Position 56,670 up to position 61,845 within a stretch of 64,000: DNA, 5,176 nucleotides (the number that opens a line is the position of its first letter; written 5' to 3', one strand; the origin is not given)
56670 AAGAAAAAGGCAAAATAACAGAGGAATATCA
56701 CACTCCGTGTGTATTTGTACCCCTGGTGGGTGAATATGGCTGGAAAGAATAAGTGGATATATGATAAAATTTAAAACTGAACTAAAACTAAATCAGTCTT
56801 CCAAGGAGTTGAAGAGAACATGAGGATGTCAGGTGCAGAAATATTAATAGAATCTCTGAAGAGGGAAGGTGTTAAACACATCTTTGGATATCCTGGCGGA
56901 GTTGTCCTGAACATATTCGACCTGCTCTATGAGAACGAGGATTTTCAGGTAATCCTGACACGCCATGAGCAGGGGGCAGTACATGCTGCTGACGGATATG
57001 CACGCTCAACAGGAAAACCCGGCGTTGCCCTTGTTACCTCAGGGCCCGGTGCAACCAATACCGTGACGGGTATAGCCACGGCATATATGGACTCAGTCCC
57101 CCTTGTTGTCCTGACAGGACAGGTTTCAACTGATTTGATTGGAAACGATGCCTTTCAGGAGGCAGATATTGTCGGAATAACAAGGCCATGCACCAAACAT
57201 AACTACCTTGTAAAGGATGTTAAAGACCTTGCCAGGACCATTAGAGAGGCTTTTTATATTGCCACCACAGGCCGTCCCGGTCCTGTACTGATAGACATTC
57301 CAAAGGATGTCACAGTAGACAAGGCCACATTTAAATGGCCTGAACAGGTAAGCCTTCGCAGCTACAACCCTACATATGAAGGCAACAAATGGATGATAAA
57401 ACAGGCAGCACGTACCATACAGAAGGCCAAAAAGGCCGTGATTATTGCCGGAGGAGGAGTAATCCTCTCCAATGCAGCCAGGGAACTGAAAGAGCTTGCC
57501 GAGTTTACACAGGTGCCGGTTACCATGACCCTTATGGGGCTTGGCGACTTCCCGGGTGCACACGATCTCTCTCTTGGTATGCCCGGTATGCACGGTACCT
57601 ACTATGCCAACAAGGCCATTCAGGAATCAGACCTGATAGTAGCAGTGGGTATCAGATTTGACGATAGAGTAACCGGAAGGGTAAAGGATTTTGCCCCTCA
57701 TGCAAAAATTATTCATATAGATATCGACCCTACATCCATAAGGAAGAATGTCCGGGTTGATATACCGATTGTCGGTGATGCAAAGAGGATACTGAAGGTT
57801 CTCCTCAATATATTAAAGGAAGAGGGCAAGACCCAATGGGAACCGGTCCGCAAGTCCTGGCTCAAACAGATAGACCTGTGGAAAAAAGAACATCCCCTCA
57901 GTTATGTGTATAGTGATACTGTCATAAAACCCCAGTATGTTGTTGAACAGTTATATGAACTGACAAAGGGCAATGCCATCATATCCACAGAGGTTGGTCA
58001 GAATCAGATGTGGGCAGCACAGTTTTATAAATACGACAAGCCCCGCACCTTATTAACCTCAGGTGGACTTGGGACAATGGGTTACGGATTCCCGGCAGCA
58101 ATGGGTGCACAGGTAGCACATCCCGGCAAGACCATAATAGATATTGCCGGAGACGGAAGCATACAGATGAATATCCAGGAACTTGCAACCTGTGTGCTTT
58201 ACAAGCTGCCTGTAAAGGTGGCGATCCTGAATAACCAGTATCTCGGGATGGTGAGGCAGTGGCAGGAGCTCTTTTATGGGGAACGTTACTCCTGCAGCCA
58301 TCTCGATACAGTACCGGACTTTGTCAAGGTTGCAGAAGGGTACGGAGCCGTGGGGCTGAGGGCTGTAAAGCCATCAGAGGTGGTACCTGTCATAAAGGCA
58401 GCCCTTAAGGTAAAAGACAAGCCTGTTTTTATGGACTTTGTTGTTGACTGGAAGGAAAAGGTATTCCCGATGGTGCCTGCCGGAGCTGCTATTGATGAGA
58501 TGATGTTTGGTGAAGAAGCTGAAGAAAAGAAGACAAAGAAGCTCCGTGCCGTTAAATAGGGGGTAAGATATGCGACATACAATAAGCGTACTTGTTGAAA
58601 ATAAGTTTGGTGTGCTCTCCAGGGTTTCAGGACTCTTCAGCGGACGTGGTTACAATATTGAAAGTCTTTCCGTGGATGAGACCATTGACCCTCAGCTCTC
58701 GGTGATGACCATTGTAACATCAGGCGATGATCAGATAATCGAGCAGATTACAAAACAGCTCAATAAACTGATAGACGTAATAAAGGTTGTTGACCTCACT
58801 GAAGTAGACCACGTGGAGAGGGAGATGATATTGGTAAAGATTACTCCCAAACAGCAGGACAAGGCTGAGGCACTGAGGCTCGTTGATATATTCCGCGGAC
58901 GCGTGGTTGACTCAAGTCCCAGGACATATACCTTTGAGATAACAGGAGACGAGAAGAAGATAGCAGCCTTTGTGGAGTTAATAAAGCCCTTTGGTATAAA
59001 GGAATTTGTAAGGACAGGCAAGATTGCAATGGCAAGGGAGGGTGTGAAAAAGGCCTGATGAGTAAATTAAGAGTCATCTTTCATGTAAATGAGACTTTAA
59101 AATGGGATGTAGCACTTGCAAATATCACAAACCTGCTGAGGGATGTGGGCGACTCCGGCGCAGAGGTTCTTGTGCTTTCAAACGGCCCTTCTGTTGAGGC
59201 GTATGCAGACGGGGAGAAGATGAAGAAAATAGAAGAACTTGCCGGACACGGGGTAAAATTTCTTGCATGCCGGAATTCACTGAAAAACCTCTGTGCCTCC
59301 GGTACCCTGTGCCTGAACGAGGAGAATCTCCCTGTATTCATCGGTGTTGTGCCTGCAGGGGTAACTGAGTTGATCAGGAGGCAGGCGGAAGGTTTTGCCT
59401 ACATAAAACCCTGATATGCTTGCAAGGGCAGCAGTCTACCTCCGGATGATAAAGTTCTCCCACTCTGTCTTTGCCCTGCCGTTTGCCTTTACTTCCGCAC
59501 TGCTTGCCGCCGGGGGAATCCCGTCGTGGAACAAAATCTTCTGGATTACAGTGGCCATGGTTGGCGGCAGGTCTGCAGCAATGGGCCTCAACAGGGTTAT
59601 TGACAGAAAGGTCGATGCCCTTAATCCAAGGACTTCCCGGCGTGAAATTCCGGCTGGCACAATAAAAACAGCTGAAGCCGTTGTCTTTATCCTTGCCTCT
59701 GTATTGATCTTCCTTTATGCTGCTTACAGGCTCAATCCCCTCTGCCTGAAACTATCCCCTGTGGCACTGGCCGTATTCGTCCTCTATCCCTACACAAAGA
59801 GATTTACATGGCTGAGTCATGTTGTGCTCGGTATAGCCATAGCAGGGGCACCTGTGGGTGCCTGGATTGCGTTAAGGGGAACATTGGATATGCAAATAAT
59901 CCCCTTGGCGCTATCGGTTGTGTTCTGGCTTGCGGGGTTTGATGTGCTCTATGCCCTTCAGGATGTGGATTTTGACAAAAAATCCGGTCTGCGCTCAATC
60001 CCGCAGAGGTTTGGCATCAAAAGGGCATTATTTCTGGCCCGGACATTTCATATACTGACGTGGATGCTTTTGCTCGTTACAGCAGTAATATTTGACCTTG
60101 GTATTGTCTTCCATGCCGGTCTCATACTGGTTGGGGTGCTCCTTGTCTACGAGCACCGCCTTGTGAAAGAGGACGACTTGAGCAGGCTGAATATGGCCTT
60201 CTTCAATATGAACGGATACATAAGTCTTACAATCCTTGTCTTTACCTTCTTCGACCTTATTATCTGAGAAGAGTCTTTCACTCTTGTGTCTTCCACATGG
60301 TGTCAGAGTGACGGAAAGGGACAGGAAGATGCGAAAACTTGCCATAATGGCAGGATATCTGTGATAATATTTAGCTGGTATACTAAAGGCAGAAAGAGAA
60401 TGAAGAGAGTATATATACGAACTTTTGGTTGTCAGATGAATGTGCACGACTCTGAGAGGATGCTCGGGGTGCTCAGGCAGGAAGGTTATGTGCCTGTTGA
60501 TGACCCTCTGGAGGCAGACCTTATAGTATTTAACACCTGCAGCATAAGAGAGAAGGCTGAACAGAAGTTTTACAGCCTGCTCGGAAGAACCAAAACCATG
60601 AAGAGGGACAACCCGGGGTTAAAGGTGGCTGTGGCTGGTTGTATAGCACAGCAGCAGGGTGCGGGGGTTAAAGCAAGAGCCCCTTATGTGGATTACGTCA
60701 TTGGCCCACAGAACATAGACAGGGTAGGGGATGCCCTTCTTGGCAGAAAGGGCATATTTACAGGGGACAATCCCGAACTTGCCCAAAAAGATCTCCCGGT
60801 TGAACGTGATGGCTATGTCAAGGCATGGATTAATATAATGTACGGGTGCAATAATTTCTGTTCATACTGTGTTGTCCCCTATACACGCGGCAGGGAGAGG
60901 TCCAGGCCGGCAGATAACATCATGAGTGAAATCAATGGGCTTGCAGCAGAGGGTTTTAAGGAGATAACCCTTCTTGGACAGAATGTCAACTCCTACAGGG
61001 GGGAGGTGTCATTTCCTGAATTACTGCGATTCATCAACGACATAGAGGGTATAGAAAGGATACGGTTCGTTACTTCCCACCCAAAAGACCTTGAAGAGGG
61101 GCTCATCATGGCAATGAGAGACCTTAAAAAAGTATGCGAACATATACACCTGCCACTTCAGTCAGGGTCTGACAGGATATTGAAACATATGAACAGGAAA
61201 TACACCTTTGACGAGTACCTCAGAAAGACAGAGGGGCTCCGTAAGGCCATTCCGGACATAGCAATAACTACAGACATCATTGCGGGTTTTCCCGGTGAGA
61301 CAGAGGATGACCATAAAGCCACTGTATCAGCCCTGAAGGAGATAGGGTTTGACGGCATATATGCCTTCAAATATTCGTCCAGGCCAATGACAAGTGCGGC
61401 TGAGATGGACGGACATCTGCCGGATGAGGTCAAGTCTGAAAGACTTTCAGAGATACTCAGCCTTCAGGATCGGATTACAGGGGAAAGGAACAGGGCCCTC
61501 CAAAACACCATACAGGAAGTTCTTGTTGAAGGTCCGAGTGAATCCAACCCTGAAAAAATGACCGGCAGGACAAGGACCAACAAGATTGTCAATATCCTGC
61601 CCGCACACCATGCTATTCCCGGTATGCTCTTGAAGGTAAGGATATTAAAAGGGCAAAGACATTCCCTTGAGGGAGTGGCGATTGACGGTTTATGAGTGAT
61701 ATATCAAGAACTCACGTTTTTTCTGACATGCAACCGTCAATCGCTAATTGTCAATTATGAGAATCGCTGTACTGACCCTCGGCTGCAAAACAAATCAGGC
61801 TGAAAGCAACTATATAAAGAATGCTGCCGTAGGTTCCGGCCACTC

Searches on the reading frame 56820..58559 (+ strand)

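Call 89: search_protein_families(library=pfam, proteins=[window:56820-58559:+], max_evalue=0.00001)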
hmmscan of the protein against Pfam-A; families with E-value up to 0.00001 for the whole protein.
window:56820-58559:+ (579 aa): 3 families
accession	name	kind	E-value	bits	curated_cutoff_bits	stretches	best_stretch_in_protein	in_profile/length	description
PF02775.26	TPP_enzyme_C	-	5.6e-55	185.7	21.9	1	392-539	2-150/151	Thiamine pyrophosphate enzyme, C-terminal TPP binding domain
PF00205.28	TPP_enzyme_M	-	1.1e-49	168.1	30.4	1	193-327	1-136/137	Thiamine pyrophosphate enzyme, central domain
PF02776.23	TPP_enzyme_N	-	3.5e-43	146.6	26.8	1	3-119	1-118/119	Thiamine pyrophosphate enzyme, N-terminal TPP binding domain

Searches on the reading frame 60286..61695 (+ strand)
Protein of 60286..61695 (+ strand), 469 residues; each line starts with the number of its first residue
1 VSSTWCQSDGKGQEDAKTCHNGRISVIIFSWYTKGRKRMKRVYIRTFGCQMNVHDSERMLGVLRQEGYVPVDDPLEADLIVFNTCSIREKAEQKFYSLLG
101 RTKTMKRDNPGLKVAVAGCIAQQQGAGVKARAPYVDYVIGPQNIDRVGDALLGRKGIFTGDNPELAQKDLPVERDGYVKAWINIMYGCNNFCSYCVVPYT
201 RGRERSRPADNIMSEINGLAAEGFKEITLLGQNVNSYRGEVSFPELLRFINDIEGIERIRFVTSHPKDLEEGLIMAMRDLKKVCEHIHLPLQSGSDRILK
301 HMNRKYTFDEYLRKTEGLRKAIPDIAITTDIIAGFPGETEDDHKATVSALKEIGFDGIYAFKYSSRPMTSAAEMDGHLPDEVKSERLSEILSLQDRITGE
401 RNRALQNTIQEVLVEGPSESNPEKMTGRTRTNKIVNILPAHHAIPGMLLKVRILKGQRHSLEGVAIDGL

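Call 89: search_protein_families(library=pfam, proteins=[window:60286-61695:+], max_evalue=0.00001)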
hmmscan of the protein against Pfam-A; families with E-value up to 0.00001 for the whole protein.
window:60286-61695:+ (469 aa): 3 families
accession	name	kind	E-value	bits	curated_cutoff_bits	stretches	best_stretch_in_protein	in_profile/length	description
PF00919.26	UPF0004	-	7.8e-32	109.6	27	1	41-140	1-98/98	Uncharacterized protein family UPF0004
PF04055.27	Radical_SAM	-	1.9e-29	103.4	29.5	1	182-347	1-163/166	Radical SAM superfamily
PF01938.26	TRAM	-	7.7e-08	32.5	21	1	406-465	4-60/61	TRAM domain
